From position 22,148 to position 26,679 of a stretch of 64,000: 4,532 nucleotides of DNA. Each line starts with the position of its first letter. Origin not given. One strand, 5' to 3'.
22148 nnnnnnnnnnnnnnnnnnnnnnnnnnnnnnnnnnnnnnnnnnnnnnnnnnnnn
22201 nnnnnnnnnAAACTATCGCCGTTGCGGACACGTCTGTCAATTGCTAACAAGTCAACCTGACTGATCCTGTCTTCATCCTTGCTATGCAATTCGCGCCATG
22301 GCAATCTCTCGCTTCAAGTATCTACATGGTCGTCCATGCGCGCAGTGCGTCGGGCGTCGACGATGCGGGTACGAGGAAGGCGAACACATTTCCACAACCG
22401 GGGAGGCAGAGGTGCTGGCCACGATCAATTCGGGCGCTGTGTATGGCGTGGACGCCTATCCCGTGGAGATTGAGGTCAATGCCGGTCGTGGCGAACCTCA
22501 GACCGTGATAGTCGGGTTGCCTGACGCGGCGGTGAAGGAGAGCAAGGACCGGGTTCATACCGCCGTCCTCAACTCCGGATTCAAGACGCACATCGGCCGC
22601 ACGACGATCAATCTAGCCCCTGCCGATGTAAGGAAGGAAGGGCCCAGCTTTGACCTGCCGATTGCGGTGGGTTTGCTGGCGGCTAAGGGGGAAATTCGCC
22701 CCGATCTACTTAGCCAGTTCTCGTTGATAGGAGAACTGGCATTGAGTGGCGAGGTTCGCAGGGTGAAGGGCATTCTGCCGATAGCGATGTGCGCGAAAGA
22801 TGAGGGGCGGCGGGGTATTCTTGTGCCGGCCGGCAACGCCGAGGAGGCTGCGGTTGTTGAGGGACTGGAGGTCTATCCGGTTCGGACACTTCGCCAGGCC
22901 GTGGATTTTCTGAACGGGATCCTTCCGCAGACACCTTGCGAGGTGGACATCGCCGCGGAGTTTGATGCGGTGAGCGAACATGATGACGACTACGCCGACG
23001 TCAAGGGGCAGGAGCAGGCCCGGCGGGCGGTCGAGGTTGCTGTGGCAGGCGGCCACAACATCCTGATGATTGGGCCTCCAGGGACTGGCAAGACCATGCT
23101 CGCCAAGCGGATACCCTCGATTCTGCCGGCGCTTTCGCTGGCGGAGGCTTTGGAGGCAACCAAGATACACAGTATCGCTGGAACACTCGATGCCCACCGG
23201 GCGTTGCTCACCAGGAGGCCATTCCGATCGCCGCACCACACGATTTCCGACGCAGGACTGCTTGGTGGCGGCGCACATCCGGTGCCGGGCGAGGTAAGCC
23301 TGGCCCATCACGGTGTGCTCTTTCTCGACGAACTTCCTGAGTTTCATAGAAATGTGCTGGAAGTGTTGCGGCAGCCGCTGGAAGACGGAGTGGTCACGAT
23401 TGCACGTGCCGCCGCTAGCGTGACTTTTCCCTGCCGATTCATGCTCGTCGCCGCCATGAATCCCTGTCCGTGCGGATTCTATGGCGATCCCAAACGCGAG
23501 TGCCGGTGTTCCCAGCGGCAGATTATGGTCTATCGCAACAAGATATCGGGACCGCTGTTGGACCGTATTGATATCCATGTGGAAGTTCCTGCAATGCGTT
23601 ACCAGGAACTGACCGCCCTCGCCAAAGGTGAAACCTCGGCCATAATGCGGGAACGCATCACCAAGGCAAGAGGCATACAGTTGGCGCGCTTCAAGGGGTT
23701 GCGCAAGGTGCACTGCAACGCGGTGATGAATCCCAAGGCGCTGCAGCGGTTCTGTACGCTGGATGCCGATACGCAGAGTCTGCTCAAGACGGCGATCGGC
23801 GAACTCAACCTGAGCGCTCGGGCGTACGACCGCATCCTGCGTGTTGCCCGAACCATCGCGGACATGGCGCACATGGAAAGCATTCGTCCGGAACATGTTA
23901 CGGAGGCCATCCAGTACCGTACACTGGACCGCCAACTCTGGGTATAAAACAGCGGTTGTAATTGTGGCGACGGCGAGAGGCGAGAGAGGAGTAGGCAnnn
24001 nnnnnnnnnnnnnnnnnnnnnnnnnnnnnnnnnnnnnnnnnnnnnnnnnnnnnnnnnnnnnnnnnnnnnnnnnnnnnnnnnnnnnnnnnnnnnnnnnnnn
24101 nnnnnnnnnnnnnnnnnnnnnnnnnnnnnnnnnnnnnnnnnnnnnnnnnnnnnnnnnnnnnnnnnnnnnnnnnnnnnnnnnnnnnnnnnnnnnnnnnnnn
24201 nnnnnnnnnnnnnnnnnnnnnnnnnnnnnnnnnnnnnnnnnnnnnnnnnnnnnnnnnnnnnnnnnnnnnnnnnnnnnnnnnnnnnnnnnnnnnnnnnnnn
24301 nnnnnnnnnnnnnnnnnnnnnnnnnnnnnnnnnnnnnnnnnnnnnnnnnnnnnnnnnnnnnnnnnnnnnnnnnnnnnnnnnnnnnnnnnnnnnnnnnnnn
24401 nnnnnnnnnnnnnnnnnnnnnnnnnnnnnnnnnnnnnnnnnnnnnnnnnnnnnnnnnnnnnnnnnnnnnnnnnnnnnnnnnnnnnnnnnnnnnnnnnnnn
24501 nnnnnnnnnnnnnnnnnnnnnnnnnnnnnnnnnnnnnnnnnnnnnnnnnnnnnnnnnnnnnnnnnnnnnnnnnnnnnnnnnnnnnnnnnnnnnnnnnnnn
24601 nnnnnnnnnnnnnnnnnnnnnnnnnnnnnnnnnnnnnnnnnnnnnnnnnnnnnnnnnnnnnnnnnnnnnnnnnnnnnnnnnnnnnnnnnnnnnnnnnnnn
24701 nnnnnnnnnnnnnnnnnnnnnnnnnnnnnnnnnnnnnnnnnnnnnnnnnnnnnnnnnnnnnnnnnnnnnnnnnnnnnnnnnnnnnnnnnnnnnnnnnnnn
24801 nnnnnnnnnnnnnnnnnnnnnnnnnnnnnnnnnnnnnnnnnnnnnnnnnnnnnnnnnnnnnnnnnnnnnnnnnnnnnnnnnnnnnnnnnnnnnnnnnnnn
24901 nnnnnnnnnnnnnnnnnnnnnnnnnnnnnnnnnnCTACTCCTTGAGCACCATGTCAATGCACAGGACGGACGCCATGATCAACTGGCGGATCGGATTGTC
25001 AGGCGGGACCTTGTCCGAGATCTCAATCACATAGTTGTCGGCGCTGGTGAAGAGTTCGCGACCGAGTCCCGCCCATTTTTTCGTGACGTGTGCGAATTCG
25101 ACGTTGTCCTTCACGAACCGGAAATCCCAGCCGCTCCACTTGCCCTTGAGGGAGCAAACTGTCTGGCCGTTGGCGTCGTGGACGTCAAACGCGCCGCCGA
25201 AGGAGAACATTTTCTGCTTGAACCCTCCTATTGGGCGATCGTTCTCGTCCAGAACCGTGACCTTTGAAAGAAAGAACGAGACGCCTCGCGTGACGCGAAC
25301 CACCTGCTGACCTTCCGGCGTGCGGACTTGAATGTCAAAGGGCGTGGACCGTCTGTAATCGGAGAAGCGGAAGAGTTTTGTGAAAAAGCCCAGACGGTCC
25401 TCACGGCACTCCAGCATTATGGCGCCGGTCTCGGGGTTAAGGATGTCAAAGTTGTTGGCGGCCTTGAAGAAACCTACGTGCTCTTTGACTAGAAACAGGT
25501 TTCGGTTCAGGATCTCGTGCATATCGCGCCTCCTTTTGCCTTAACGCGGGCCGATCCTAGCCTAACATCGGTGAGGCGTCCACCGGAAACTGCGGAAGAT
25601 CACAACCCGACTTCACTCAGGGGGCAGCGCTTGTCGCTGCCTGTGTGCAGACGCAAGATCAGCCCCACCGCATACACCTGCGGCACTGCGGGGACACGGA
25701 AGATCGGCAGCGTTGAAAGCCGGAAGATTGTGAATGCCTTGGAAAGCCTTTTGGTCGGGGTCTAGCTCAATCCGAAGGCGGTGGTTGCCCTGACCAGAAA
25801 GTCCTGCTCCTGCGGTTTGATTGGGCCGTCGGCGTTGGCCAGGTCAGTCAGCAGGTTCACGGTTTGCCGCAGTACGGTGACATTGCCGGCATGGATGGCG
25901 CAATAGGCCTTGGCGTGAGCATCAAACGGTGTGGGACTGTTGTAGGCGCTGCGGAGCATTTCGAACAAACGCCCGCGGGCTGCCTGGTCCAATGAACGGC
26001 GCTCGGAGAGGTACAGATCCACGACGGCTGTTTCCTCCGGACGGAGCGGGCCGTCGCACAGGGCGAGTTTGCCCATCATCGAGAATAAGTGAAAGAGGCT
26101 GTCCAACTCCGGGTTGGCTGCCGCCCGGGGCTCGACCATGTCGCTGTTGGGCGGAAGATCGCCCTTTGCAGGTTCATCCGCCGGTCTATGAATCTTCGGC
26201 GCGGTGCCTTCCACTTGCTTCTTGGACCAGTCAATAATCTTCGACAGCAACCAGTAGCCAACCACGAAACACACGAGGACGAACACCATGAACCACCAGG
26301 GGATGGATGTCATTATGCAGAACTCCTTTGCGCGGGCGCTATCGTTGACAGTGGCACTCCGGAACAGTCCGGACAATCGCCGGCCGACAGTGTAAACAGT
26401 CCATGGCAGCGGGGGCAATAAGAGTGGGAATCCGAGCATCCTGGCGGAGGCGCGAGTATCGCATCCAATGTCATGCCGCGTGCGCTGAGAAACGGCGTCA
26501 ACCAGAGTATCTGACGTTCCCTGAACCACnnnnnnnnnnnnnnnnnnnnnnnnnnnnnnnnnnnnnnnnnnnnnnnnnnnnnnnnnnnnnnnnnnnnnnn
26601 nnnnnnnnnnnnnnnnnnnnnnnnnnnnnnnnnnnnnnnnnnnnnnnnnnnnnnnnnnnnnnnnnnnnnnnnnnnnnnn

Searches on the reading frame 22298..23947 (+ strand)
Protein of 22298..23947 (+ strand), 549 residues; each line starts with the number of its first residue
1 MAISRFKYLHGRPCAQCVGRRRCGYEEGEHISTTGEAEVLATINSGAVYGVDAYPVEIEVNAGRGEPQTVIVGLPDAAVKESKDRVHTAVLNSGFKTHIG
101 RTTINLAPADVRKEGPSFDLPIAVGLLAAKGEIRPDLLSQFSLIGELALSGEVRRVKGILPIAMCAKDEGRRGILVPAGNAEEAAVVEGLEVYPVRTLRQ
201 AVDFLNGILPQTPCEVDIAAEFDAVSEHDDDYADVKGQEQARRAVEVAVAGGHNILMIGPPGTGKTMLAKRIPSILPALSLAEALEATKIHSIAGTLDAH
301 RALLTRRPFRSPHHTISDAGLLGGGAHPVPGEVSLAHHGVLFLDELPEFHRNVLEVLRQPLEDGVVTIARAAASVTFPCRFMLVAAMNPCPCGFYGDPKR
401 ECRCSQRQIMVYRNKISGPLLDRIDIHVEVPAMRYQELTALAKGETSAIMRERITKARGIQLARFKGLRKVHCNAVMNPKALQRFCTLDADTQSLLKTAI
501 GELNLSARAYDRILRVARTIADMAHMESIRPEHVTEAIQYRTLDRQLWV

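Call 45: search_protein_families(library=pfam, proteins=[window:22298-23947:+], max_evalue=0.00001)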
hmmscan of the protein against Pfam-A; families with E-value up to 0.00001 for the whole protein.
window:22298-23947:+ (549 aa): 6 families
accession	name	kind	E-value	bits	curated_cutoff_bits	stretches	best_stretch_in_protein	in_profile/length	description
PF01078.27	Mg_chelatase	-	1.1e-98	329.1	20.3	1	231-437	1-206/207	Magnesium chelatase, subunit ChlI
PF13541.12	ChlI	-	6.8e-42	142.6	27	1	58-180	1-121/121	Subunit ChlI of Mg-chelatase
PF13335.12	Mg_chelatase_C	-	5e-32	110.8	26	1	444-541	1-94/94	Magnesium chelatase, subunit ChlI C-terminal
PF07728.20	AAA_5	-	2.2e-10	41.1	22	1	254-391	1-125/139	AAA domain (dynein-related subfamily)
PF00493.29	MCM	-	4.2e-10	39.6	23.3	1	330-396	114-179/224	MCM P-loop domain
PF00158.32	Sigma54_activat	-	8e-06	26.1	20.2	0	239-388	9-142/168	Sigma-54 interaction domain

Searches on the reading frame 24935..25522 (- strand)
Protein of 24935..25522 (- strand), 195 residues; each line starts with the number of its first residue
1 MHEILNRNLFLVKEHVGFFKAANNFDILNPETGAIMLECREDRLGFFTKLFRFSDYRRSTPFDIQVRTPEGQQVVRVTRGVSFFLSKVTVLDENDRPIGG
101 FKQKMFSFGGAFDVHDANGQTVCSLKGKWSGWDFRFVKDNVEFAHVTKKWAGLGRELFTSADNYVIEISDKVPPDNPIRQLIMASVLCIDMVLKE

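Call 45: search_protein_families(library=pfam, proteins=[window:24935-25522:-], max_evalue=0.00001)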
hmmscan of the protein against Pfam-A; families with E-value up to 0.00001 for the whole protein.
window:24935-25522:- (195 aa): 1 family
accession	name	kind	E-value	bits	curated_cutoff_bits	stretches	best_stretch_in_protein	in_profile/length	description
PF03803.21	Scramblase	-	3.2e-17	63.1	25.4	1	19-192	39-217/221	Scramblase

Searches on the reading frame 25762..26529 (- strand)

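Call 45: search_protein_families(library=pfam, proteins=[window:25762-26529:-], max_evalue=0.00001)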
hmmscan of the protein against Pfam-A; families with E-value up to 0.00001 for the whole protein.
window:25762-26529:- (255 aa): 1 family
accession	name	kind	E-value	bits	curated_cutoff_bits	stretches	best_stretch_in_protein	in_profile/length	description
PF05099.18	TerB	-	3.3e-09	37.5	24.4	1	148-255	4-109/118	Tellurite resistance protein TerB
